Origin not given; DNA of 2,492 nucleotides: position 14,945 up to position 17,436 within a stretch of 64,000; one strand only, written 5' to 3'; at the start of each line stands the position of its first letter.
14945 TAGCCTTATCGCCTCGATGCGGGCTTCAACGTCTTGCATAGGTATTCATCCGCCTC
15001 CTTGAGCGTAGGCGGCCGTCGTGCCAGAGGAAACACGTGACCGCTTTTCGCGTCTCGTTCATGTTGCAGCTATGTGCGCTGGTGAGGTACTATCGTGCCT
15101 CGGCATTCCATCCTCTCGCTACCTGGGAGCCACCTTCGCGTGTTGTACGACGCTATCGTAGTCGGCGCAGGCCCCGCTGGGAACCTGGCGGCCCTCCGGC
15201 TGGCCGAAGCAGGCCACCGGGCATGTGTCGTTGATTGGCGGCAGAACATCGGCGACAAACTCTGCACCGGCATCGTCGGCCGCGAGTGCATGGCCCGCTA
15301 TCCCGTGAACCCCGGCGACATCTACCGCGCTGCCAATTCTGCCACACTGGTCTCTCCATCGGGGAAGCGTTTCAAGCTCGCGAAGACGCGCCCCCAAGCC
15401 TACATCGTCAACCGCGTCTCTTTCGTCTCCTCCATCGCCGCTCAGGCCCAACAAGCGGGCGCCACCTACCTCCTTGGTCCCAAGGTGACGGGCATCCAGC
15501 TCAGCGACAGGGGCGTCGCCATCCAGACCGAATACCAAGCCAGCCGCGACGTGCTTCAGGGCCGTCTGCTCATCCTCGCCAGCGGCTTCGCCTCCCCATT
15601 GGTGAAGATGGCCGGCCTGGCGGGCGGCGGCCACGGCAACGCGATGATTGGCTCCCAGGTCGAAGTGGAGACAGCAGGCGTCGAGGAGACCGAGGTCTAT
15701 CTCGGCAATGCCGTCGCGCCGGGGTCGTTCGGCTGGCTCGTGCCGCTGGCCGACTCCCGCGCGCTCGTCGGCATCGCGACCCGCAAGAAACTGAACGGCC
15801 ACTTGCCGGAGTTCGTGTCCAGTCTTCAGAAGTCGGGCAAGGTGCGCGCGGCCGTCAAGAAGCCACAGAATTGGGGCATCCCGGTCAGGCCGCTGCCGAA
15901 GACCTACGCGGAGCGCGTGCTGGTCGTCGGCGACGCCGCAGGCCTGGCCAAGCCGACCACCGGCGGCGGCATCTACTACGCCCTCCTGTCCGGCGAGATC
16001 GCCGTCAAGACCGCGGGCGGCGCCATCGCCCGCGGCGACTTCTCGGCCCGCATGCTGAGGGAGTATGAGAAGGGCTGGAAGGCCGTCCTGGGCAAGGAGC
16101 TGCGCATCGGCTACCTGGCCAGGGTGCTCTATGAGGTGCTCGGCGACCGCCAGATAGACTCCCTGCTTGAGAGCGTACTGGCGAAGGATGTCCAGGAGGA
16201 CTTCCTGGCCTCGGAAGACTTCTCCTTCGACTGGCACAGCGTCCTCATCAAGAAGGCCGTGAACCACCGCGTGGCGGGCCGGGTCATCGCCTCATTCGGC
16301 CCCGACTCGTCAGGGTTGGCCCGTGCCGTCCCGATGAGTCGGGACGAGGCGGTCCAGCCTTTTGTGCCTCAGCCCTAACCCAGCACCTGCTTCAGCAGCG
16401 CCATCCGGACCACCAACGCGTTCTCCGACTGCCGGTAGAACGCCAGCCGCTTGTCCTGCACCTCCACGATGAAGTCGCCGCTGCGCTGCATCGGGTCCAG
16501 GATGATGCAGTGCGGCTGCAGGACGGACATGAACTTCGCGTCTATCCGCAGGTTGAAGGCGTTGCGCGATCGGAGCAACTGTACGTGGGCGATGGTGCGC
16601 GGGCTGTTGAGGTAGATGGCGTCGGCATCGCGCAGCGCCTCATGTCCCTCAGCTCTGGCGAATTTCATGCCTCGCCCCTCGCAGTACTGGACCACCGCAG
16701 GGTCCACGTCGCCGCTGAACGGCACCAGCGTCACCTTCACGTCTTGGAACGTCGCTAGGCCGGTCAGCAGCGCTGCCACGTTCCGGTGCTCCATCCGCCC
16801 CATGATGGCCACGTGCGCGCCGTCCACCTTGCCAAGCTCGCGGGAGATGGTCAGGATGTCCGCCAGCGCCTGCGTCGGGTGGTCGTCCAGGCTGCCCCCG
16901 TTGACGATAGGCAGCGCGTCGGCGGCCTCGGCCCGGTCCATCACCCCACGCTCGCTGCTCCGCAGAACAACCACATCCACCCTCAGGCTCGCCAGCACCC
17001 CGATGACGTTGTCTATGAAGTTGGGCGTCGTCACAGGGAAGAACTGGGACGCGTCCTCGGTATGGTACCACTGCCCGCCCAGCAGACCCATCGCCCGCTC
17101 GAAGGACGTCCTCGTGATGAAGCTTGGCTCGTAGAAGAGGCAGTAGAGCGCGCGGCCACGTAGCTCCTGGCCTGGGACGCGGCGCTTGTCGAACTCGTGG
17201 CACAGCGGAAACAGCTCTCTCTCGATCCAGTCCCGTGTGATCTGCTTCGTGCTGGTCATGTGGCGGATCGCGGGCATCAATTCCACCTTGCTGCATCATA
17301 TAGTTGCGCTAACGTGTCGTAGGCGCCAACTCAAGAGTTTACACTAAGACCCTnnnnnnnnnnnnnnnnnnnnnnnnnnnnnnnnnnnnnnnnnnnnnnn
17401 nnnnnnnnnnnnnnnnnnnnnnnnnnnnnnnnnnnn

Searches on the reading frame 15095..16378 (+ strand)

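Call 64: search_protein_families(library=ncbifam, proteins=[window:15095-16378:+], max_evalue=0.00001)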
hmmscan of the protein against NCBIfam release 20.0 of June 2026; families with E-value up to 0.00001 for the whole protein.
window:15095-16378:+ (427 aa): 21 families
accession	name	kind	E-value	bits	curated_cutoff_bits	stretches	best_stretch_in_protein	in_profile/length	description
TIGR02032.1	GG-red-SF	subfamily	1.8e-53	182.2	158.8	1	18-306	1-296/297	geranylgeranyl reductase family protein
TIGR02023.1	BchP-ChlP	subfamily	4.5e-36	124.7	343.3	1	18-368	1-356/388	geranylgeranyl diphosphate reductase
NF041080.1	DGGGPL_reductase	equivalog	6.9e-29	101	580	1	18-363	2-367/447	digeranylgeranylglycerophospholipid reductase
NF041160.1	DGGPL_Thplmales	equivalog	8.5e-29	100.7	780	1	17-363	3-366/396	digeranylgeranylglycerophospholipid reductase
TIGR02028.1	ChlP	equivalog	7.7e-21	74.3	505.3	1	21-368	4-366/398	geranylgeranyl reductase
NF007450.0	PRK10015.1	subfamily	1.3e-14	53.7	466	0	267-327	289-351/429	FAD-dependent oxidoreductase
NF007542.0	PRK10157.1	subfamily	2e-14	53.1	610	0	267-327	289-351/428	FAD-dependent oxidoreductase FixC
NF041385.1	Dggglyphlred_Halo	equivalog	2.2e-14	52.8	700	1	18-364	5-372/405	digeranylgeranylglycerophospholipid reductase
NF049967.1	QhpG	equivalog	5.3e-14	51.9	240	1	21-321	2-300/423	flavin-dependent monooxygenase QhpG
TIGR01988.1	Ubi-OHases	subfamily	7.5e-09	34.9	224.65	0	100-326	99-333/387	ubiquinone biosynthesis hydroxylase, UbiH/UbiF/VisC/COQ6 family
NF045655.1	MkRedMenJ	equivalog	4e-08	32.6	700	1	19-327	6-335/406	menaquinone reductase MenJ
NF003585.0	PRK05249.1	equivalog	1.5e-07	30.4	465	1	17-54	6-43/464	Si-specific NAD(P)(+) transhydrogenase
NF005691.0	PRK07494.1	equivalog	2.9e-07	29.4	459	1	17-61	8-52/404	UbiH/UbiF family hydroxylase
TIGR01790.1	carotene-cycl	subfamily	3e-07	29.9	209.5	0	19-193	1-165/387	lycopene cyclase family protein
NF053548.1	violacein_VioC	equivalog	3e-07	29.9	760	0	20-51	4-35/429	NADP-dependent violacein biosynthesis oxygenase VioC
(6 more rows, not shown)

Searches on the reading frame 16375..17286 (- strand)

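Call 64: search_protein_families(library=ncbifam, proteins=[window:16375-17286:-], max_evalue=0.00001)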
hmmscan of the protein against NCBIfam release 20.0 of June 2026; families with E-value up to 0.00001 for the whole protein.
window:16375-17286:- (303 aa): 12 families
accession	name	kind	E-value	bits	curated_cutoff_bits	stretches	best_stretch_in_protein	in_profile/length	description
TIGR00670.1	asp_carb_tr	equivalog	2e-34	119.1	236.95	1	9-302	2-303/304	aspartate carbamoyltransferase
NF008853.0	PRK11891.1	equivalog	3.2e-33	115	560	1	8-303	89-399/430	aspartate carbamoyltransferase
NF002032.1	PRK00856.1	equivalog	4.7e-33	114.6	263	1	8-301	1-296/297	aspartate carbamoyltransferase catalytic subunit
NF006046.0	PRK08192.1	equivalog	4.5e-28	98.5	512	1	9-303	8-318/339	aspartate carbamoyltransferase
NF001986.0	PRK00779.1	subfamily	2.9e-25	89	306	1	6-302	4-304/307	ornithine carbamoyltransferase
TIGR00658.1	orni_carb_tr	equivalog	2.2e-18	66.5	280.85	1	34-302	29-303/304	ornithine carbamoyltransferase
NF011380.0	PRK14805.1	equivalog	5.8e-15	55.1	421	1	10-302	4-300/302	ornithine carbamoyltransferase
NF010387.0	PRK13814.1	equivalog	8.6e-14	51.1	660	1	9-300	7-301/310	aspartate carbamoyltransferase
NF011379.0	PRK14804.1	equivalog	2e-13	50.1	373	1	6-227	5-225/311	ornithine carbamoyltransferase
TIGR04384.1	putr_carbamoyl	exception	3.1e-13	49.5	500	1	30-298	24-303/330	putrescine carbamoyltransferase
NF003384.0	PRK04523.1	equivalog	5.3e-11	42.1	288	1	7-229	3-253/336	N-acetylornithine carbamoyltransferase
NF003286.0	PRK04284.1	subfamily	3.7e-07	29.6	515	1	37-202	38-201/332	ornithine carbamoyltransferase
